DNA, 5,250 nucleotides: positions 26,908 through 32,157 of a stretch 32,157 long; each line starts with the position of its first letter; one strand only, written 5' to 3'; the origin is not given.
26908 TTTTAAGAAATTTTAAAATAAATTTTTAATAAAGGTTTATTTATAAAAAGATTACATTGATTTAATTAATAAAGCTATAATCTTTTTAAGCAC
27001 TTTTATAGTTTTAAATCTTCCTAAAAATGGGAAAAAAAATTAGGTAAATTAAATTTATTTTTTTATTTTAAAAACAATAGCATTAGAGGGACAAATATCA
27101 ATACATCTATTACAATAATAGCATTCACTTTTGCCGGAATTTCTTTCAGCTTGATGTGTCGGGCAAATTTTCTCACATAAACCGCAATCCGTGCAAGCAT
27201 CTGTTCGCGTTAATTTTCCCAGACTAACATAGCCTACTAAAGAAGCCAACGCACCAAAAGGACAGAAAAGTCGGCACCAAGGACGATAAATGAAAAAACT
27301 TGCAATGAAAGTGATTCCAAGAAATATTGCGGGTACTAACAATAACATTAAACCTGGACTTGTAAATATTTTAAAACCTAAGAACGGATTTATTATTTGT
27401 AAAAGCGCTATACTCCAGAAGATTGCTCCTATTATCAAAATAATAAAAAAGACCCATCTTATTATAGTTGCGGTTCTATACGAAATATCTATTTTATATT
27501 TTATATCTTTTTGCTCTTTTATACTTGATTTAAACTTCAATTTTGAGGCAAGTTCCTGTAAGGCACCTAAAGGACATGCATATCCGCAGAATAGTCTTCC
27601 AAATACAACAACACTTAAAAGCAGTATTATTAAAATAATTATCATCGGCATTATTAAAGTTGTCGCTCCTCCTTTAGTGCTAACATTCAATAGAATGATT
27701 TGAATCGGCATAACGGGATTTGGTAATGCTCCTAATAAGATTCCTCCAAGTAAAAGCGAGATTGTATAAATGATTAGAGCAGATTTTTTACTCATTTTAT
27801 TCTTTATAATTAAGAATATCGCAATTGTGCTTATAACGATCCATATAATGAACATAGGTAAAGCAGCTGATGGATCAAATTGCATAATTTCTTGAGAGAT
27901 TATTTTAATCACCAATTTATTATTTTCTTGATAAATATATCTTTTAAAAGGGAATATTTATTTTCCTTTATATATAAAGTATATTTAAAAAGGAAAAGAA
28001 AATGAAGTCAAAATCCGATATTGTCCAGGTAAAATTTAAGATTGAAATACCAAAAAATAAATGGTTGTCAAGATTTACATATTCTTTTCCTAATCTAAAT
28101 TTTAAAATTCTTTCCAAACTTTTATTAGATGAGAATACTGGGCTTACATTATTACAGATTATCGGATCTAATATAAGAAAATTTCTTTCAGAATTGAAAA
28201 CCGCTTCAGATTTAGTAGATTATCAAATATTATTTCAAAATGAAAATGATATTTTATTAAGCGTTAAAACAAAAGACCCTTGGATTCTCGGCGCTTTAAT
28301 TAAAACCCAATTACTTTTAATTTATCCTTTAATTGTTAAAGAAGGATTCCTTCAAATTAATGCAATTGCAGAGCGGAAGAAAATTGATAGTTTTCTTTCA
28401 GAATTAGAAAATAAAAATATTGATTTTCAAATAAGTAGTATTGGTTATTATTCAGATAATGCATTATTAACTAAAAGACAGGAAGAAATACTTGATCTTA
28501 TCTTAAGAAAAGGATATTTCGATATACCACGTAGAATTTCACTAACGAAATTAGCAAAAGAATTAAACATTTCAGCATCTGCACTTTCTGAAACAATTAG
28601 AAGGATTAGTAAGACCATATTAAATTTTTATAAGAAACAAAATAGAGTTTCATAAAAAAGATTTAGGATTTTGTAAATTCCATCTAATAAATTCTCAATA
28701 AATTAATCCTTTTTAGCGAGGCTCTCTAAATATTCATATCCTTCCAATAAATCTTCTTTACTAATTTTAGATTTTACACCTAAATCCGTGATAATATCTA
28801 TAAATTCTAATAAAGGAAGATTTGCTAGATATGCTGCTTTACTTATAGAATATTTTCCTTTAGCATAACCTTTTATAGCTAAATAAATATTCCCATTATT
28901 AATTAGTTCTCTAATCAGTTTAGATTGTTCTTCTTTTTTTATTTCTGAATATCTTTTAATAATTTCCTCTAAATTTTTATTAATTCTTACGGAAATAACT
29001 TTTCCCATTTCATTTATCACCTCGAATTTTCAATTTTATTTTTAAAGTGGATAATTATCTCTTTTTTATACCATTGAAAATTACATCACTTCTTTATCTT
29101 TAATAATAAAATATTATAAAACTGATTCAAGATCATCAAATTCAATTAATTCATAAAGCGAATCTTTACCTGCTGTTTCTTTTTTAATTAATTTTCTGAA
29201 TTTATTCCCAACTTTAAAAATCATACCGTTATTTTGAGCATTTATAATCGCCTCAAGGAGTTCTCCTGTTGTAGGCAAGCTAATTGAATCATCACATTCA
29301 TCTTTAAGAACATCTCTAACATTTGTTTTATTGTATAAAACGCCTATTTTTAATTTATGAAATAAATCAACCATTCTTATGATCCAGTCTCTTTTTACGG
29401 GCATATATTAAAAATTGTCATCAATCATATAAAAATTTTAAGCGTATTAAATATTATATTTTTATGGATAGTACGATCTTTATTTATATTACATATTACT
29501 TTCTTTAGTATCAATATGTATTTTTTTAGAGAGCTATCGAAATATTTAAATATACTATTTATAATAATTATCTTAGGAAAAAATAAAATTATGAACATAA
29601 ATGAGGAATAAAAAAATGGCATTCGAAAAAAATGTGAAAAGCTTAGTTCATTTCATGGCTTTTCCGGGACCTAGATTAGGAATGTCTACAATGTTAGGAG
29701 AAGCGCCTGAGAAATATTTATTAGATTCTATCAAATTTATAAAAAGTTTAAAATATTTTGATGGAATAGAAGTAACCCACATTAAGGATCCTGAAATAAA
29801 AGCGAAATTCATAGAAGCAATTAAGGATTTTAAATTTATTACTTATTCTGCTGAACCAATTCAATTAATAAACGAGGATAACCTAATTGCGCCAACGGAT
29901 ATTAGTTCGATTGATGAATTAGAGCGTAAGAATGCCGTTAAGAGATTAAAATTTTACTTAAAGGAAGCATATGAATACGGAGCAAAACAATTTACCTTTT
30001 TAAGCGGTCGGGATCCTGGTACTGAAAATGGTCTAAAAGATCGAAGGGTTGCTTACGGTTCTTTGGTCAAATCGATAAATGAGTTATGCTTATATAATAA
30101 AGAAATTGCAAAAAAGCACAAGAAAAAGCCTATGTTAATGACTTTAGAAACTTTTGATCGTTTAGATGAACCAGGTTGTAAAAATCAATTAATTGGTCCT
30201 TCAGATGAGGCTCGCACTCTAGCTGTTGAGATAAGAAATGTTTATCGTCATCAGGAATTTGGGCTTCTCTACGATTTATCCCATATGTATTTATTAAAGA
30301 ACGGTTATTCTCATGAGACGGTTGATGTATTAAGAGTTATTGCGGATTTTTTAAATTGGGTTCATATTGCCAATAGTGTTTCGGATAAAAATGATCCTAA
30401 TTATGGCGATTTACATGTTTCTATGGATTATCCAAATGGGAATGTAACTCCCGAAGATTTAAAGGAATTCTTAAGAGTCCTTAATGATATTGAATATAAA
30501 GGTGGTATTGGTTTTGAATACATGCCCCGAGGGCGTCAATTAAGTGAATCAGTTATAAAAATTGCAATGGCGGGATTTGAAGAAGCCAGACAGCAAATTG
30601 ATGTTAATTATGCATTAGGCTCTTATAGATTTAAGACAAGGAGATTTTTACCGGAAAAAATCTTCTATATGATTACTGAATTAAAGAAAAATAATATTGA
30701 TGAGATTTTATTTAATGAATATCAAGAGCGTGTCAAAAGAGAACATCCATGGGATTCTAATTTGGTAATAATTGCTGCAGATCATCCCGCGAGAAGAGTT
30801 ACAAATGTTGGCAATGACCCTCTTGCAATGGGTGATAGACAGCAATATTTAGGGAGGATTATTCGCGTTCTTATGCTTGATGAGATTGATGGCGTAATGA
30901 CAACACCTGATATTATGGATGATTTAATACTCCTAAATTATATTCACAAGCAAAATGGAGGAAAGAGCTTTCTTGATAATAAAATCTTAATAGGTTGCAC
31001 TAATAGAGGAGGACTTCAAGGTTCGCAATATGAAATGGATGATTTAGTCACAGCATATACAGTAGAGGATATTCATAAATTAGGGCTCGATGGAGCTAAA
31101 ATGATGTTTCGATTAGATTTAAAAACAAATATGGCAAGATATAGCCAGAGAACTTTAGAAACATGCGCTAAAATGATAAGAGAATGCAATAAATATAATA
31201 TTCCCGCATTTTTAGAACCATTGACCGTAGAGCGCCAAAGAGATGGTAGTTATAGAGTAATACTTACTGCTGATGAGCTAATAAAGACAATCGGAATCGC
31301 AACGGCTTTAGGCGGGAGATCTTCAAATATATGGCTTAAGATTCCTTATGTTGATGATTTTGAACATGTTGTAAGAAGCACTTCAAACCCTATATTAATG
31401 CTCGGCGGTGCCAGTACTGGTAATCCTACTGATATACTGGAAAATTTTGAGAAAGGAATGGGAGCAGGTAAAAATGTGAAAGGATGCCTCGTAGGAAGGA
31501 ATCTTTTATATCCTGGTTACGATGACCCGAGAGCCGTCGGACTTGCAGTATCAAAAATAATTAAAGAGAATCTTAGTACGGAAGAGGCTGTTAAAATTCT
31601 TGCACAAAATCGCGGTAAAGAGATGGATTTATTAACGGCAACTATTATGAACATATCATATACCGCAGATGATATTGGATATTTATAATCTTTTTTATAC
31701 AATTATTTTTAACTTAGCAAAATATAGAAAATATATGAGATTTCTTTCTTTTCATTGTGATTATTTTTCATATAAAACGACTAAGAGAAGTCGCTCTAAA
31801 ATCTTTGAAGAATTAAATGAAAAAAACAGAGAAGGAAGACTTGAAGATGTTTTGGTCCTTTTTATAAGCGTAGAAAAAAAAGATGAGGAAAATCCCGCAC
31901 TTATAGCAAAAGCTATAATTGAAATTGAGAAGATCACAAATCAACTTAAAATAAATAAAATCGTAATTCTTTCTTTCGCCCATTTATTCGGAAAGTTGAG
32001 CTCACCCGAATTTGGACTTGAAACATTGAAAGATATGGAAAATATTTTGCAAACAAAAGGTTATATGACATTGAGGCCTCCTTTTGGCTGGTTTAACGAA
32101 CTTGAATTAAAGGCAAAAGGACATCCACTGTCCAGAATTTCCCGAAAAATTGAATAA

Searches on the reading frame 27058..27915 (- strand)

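Call 27: search_protein_families(library=pfam, proteins=[window:27058-27915:-], max_evalue=0.001)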
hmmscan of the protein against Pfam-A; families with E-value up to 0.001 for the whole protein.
window:27058-27915:- (286 aa): 11 families
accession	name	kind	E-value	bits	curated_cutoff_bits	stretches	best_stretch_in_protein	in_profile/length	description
PF12801.12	Fer4_5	-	9.2e-18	64.4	22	2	89-132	3-47/48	4Fe-4S binding domain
PF00037.32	Fer4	-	1.2e-10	41.2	21.1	2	238-253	5-20/24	4Fe-4S binding domain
PF13484.11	Fer4_16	-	8.5e-07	30.1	30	0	264-282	1-19/66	4Fe-4S double cluster binding domain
PF25160.1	LdpA_Fe-S-bd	-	1.9e-06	28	27.6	1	247-280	9-43/49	LdpA Fe-S cluster-binding domain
PF13187.11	Fer4_9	-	3.1e-06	27.5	27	0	240-280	1-52/52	4Fe-4S dicluster domain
PF12838.12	Fer4_7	-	4.1e-06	27.6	27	0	241-279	2-52/52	4Fe-4S dicluster domain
PF13746.11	Fer4_18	-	1.8e-05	25.3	27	1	238-276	58-96/114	4Fe-4S dicluster domain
PF14697.11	Fer4_21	-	2.1e-05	25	35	0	214-255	14-55/59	4Fe-4S dicluster domain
PF13237.11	Fer4_10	-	2.1e-05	24.8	25.5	0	238-276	6-53/53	4Fe-4S dicluster domain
PF12798.12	Fer4_3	-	0.00029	21.9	27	0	241-253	1-13/15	4Fe-4S binding domain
PF12837.12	Fer4_6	-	0.00043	20.5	25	1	238-253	6-21/24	4Fe-4S binding domain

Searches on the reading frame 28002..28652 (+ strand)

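Call 27: search_protein_families(library=pfam, proteins=[window:28002-28652:+], max_evalue=0.001)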
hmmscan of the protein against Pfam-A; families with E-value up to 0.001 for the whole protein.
window:28002-28652:+ (217 aa): 2 families
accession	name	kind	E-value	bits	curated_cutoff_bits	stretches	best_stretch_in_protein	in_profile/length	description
PF04967.18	HTH_10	-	2.7e-16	59.6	23.1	1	156-207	1-52/53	HTH DNA binding domain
PF04297.20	UPF0122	-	0.00019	22.1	22.7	1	153-212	15-67/101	Putative helix-turn-helix protein, YlxM / p13 like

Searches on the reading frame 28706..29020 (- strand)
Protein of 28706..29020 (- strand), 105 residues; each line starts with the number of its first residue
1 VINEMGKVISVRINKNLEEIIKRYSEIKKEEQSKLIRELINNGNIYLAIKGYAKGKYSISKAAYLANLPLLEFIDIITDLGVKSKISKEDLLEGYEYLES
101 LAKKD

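Call 27: search_protein_families(library=pfam, proteins=[window:28706-29020:-], max_evalue=0.001)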
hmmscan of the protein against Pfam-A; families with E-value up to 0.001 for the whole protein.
window:28706-29020:- (105 aa): 2 families
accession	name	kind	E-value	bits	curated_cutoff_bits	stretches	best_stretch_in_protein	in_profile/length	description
PF03683.19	UPF0175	-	3.3e-08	33.5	27.9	1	44-93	21-71/75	Uncharacterised protein family (UPF0175)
PF19807.5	DUF6290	-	7.2e-05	23.3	27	1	8-40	3-35/72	Family of unknown function (DUF6290)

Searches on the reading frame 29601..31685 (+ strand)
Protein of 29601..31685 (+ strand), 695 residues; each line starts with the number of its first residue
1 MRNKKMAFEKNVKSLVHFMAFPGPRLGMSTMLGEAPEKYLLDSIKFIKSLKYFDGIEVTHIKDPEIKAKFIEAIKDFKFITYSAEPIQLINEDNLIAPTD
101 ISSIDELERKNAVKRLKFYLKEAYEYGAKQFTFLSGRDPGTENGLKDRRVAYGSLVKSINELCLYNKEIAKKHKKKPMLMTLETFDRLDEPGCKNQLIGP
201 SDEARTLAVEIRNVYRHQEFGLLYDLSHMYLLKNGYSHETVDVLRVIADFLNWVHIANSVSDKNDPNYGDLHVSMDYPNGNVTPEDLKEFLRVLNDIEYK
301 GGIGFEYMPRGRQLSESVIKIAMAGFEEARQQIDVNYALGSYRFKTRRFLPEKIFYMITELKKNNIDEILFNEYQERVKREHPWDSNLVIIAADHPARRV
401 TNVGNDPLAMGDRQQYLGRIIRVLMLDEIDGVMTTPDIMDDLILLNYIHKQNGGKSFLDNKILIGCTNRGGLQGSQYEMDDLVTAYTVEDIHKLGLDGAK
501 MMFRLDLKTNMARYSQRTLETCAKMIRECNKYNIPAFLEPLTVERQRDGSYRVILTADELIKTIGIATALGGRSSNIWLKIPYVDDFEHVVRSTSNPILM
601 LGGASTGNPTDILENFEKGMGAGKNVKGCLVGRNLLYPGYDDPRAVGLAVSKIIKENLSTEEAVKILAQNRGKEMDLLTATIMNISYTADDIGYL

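Call 27: search_protein_families(library=pfam, proteins=[window:29601-31685:+], max_evalue=0.001)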
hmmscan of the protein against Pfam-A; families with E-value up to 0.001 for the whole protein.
window:29601-31685:+ (695 aa): 2 families
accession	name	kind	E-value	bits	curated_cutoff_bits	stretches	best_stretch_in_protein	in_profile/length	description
PF22649.2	Cgl0159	-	6.4e-70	235.7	27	1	387-645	2-245/251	Cgl0159-like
PF01261.30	AP_endonuc_2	-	3.6e-15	56.8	31.1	1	53-316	9-241/249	Xylose isomerase-like TIM barrel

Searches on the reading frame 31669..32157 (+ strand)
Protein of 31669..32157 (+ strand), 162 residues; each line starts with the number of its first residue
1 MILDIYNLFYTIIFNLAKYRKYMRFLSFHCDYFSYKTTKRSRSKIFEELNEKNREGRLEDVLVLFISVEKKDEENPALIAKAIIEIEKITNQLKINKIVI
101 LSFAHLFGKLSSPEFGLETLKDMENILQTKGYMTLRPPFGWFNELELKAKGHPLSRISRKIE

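Call 27: search_protein_families(library=pfam, proteins=[window:31669-32157:+], max_evalue=0.001)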
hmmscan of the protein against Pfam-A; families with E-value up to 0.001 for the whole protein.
window:31669-32157:+ (162 aa): 1 family
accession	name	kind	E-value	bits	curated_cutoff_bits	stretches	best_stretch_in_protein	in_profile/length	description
PF08915.16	tRNA-Thr_ED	-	2.6e-39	134.9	30.2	1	23-161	1-137/137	Archaea-specific editing domain of threonyl-tRNA synthetase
